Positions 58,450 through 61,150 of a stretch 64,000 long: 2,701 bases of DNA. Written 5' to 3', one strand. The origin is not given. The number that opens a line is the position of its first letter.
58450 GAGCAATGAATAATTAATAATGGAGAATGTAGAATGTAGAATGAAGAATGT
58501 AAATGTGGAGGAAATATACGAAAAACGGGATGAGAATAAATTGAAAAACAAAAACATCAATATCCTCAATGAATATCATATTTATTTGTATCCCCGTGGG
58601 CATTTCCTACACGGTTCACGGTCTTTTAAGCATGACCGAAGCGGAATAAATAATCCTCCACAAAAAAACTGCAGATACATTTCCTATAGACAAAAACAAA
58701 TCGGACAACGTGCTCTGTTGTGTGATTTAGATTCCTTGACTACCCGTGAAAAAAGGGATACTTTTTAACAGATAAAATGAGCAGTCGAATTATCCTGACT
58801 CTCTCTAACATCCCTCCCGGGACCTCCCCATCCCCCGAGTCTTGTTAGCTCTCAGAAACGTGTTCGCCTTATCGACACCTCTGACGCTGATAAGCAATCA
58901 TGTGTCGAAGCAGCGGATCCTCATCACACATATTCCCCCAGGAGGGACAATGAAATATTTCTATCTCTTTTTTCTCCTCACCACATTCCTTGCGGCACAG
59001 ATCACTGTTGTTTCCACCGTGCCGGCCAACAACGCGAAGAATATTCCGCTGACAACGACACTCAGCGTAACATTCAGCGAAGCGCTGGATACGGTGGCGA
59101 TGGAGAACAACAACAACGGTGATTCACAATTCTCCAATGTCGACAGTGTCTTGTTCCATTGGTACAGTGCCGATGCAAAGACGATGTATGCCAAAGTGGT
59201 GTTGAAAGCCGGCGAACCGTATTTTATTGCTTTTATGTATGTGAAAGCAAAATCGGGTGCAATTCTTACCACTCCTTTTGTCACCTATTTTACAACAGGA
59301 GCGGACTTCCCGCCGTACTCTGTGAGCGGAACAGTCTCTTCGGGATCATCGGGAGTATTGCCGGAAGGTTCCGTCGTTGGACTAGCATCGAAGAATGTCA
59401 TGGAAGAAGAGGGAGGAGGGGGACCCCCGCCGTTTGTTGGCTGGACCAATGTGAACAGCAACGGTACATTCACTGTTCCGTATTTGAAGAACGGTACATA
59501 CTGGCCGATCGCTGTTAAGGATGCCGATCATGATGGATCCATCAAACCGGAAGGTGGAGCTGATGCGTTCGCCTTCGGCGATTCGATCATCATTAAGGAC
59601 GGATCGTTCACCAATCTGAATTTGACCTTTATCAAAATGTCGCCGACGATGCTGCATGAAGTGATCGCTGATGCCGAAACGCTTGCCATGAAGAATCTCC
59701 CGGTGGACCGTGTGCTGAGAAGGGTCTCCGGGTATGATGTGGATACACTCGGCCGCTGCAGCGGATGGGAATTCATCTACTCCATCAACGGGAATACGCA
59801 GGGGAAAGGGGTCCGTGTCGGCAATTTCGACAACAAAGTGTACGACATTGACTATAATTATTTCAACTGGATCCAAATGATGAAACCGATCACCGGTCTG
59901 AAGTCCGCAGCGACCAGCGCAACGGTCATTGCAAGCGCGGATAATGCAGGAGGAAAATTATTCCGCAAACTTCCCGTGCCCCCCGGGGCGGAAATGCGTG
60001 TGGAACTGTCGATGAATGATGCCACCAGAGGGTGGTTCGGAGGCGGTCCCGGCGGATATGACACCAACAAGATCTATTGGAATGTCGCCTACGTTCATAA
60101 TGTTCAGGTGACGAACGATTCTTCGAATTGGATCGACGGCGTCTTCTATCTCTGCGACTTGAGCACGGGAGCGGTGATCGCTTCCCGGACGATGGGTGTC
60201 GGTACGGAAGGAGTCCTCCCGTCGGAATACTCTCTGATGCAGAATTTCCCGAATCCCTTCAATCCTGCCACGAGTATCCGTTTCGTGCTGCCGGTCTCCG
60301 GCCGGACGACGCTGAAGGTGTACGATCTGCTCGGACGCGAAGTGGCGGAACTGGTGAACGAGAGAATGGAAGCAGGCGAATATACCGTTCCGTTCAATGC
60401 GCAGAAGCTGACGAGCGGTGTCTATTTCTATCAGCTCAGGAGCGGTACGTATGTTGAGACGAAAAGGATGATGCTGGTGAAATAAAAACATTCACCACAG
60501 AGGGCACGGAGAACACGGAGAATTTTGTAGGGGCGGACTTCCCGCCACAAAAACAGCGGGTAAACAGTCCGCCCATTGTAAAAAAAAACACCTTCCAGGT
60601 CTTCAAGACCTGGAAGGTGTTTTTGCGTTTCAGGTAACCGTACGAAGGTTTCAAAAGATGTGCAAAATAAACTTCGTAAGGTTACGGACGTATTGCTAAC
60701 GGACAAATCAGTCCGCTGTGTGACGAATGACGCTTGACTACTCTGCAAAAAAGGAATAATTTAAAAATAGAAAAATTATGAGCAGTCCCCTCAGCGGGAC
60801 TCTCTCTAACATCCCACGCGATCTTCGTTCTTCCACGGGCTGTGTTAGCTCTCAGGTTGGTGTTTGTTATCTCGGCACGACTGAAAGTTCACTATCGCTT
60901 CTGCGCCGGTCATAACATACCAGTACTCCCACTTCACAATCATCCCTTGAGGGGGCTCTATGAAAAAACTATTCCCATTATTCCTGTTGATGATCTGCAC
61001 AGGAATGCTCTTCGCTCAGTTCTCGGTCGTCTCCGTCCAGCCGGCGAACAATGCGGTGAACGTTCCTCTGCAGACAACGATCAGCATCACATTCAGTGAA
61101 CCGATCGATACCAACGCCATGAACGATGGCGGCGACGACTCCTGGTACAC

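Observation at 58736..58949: Perfectly conserved three-block leader shared by two T9SS paralog genes (candidate 5' UTR regulatory RNA or operator)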

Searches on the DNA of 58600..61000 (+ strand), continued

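Call 76: search_with_rna_model(model_id=R1, sources=[L031, L032, L033], max_evalue=10, show_alignments=4)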
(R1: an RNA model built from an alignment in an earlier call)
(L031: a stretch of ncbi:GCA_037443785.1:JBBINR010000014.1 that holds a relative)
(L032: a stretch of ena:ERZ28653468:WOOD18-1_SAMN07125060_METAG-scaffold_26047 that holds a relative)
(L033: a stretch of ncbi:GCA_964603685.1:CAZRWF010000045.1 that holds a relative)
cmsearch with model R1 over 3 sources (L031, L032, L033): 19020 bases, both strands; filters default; matches with E-value up to 10: 3.
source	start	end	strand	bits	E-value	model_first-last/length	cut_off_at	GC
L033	2328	2416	+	69.5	1.7e-18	1-96/96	no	0.52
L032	1770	1855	+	58.8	2e-15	1-96/96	no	0.49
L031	2318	2416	+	57.6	4.5e-15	1-96/96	no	0.48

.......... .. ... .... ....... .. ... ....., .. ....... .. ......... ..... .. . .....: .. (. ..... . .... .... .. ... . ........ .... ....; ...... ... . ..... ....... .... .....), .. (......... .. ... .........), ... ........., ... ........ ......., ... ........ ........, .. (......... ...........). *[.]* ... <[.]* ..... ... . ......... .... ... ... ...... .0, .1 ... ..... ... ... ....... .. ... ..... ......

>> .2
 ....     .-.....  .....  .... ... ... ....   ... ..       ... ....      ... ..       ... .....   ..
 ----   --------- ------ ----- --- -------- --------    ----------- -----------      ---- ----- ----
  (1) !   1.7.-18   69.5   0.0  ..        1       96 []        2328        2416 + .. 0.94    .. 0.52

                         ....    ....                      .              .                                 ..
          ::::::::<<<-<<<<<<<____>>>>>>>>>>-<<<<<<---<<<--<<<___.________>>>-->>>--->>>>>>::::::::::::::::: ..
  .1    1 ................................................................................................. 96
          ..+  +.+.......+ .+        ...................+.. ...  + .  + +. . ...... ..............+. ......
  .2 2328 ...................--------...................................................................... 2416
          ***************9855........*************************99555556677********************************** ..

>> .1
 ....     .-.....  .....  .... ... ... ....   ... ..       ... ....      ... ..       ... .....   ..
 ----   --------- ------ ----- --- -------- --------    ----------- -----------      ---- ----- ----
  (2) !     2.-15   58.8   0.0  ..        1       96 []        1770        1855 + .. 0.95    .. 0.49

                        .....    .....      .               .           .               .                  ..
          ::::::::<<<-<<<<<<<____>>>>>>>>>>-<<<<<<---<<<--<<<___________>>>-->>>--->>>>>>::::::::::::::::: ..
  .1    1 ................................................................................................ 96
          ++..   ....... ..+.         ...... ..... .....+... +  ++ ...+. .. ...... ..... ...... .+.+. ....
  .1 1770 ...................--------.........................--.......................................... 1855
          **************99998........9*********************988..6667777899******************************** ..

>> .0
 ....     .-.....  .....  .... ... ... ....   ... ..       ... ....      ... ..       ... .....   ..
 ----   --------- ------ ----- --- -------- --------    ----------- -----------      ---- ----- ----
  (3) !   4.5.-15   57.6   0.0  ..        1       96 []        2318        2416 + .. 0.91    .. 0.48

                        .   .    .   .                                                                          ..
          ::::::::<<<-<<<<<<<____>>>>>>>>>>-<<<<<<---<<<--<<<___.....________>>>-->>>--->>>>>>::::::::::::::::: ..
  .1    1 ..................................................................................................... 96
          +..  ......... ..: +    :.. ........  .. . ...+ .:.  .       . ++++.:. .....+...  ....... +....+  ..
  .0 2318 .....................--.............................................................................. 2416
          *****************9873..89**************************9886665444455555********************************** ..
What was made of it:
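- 58805..58848 (+): Copy A hairpin P3: P3a CUAACA (58805-58810) with UGUUAG (58843-58848); 3x3 pyrimidine internal loop; P3b CUC (58814-58816) with GAG (58837-58839); CC/CC loop; P3c GGG (58819-58821) with CCC (58832-58834). In P3a, two A-U pairs become G.U in L031 and one C-G becomes U.U in L032 (call 76).
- On Palindromic DNA operator: L031 keeps the pairing only through G.U (call 76).
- One instance, L032, has a U.U in P3a (call 76). L031 keeps the pairing only through G.U, which is a mismatch in DNA symmetry terms (call 76).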

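Call 80: search_with_rna_model(model_id=R1, sources=[window, L001, L002, L003, L004, L005, L006, L007, L008, L009, L013, L020, L021, L024, L025, L026, L027, L028, L029, L030, L031, L032, L033], max_evalue=1e-10, make_alignment=true)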
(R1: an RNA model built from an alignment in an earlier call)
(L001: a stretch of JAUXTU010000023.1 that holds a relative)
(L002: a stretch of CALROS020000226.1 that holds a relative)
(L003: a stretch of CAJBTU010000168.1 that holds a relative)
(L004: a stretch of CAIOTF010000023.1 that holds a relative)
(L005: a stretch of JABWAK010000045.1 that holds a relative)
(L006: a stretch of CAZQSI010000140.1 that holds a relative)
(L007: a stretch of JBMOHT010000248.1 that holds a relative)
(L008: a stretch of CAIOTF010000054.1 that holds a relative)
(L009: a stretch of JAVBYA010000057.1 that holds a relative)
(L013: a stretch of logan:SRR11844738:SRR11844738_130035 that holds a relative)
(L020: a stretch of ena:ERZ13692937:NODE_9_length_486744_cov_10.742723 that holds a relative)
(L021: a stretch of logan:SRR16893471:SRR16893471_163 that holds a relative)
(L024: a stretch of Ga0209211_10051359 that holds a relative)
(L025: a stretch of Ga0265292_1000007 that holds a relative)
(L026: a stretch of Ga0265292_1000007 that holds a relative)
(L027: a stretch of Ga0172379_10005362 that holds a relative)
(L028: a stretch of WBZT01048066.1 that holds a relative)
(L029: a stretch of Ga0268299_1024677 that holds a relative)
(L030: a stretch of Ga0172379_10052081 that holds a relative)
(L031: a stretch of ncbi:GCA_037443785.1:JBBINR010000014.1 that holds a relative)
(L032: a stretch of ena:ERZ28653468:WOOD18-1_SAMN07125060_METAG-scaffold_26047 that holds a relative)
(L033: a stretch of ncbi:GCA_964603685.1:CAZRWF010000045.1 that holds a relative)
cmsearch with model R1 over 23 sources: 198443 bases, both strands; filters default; matches with E-value up to 1e-10: 24.
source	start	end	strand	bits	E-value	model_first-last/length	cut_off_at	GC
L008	2136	2231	-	92.2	5.2e-24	1-96/96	no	0.45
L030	1771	1857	-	87.1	1.5e-22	1-96/96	no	0.46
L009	3247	3343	-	86.7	2e-22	1-96/96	no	0.61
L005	2055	2151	-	86.2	2.8e-22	1-96/96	no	0.61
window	58771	58865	+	84.6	8.2e-22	1-96/96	no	0.51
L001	6568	6665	+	83.5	1.6e-21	1-96/96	no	0.43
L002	2406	2497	-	82.7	2.9e-21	1-96/96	no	0.51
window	60772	60865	+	79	3.2e-20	1-96/96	no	0.51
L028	1878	1969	-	76.4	1.8e-19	1-96/96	no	0.53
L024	3334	3421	-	76.3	1.9e-19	1-96/96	no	0.44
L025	10595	10686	+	75.8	2.7e-19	1-96/96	no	0.48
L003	1802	1898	-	75.5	3.3e-19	1-96/96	no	0.41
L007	3139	3230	-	74.9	4.9e-19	1-96/96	no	0.52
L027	4544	4624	-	74.9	4.9e-19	1-96/96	no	0.46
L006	1980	2074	-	72.1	3.1e-18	1-96/96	no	0.44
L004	4196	4294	-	70.3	1e-17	1-96/96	no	0.47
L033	2328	2416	+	69.5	1.8e-17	1-96/96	no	0.52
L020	2795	2882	+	69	2.4e-17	1-96/96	no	0.5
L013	2832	2918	+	68.7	2.9e-17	1-96/96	no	0.46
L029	557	643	+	66.3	1.4e-16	1-96/96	no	0.59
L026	1145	1234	+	64.9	3.6e-16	1-96/96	no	0.47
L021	2814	2906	+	62.8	1.4e-15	1-96/96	no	0.38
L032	1770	1855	+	58.8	2.1e-14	1-96/96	no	0.49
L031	2318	2416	+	57.6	4.6e-14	1-96/96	no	0.48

Alignment A7: 24 matches aligned to the model, 103 columns, each read 5' to 3' on its own strand. Consensus structure (alignment columns), stored with it:
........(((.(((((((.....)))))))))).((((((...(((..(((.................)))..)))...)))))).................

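Call 89: build_rna_model(alignment_id=A8, structure=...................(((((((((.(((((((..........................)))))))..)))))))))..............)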
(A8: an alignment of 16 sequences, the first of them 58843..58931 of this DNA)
Model R2 built from alignment A8 (16 sequences, 94 columns); structure: as given.
model positions 89; base pairs 16; branch points 0; effective number of sequences 7.62; information 0.64 bits per position. Calibrated on 0.2 Mb of random sequence (short: E-values are rough).
structure used (alignment columns):
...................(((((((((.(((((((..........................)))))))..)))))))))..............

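Call 92: search_with_rna_model(model_id=R2, sources=[window, L001, L002, L003, L004, L005, L006, L007, L008, L009, L013, L020, L021, L024, L025, L026, L027, L028, L029, L030, L031, L032, L033], max_evalue=0.001, make_alignment=true)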
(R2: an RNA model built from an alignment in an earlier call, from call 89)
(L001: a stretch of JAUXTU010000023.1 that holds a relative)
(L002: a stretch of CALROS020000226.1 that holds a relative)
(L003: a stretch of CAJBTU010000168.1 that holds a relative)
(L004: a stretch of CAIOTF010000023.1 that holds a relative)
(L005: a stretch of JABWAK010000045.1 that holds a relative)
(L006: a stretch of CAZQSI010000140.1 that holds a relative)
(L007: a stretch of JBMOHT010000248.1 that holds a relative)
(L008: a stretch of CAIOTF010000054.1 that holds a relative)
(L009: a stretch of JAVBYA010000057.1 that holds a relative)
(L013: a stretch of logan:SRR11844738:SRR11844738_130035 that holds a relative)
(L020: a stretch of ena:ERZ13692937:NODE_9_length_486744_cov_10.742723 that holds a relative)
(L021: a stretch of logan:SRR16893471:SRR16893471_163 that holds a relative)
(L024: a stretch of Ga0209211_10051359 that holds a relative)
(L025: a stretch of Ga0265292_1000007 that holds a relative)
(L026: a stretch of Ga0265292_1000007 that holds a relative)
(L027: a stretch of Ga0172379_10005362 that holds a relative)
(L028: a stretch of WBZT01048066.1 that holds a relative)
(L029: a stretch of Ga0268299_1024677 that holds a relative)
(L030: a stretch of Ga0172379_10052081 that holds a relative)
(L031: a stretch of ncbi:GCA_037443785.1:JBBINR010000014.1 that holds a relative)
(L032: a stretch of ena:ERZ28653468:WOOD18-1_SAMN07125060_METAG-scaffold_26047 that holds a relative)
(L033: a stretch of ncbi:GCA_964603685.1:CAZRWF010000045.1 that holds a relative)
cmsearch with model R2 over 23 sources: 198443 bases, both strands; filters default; matches with E-value up to 0.001: 20.
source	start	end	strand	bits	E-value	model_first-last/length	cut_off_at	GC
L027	4478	4566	-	85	2.8e-32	1-89/89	no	0.46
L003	1736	1824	-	81.7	6.3e-31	1-89/89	no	0.43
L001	6643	6731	+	81.4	8.3e-31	1-89/89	no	0.38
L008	2070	2158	-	79.3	5.6e-30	1-89/89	no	0.43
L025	10664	10752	+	78.6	1.1e-29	1-89/89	no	0.42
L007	3073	3161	-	77.4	3.2e-29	1-89/89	no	0.44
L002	2341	2428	-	77.4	3.4e-29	1-89/89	no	0.5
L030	1708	1793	-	75.7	1.6e-28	1-89/89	no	0.38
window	60843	60931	+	75.7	1.7e-28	1-89/89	no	0.48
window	58843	58930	+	72.7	2.6e-27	1-89/89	no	0.49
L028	1812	1900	-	68.6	1.2e-25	1-89/89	no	0.48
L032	1833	1922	+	63.7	1.2e-23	1-89/89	no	0.51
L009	3182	3269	-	61.8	7.5e-23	1-89/89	no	0.56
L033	2394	2481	+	61.7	7.7e-23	1-89/89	no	0.52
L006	1915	2002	-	52.9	3e-19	1-89/89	no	0.43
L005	1991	2077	-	48.1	2.6e-17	1-89/89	no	0.59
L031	2394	2470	+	38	3.3e-13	1-89/89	no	0.44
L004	4188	4218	-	17.2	9.4e-05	1-89/89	no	0.29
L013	2896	2984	+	16.6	0.00017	1-89/89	no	0.48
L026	1212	1288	+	15.5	0.00048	1-89/89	no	0.51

Alignment A9: 20 matches aligned to the model, 116 columns, each read 5' to 3' on its own strand. Consensus structure (alignment columns), stored with it:
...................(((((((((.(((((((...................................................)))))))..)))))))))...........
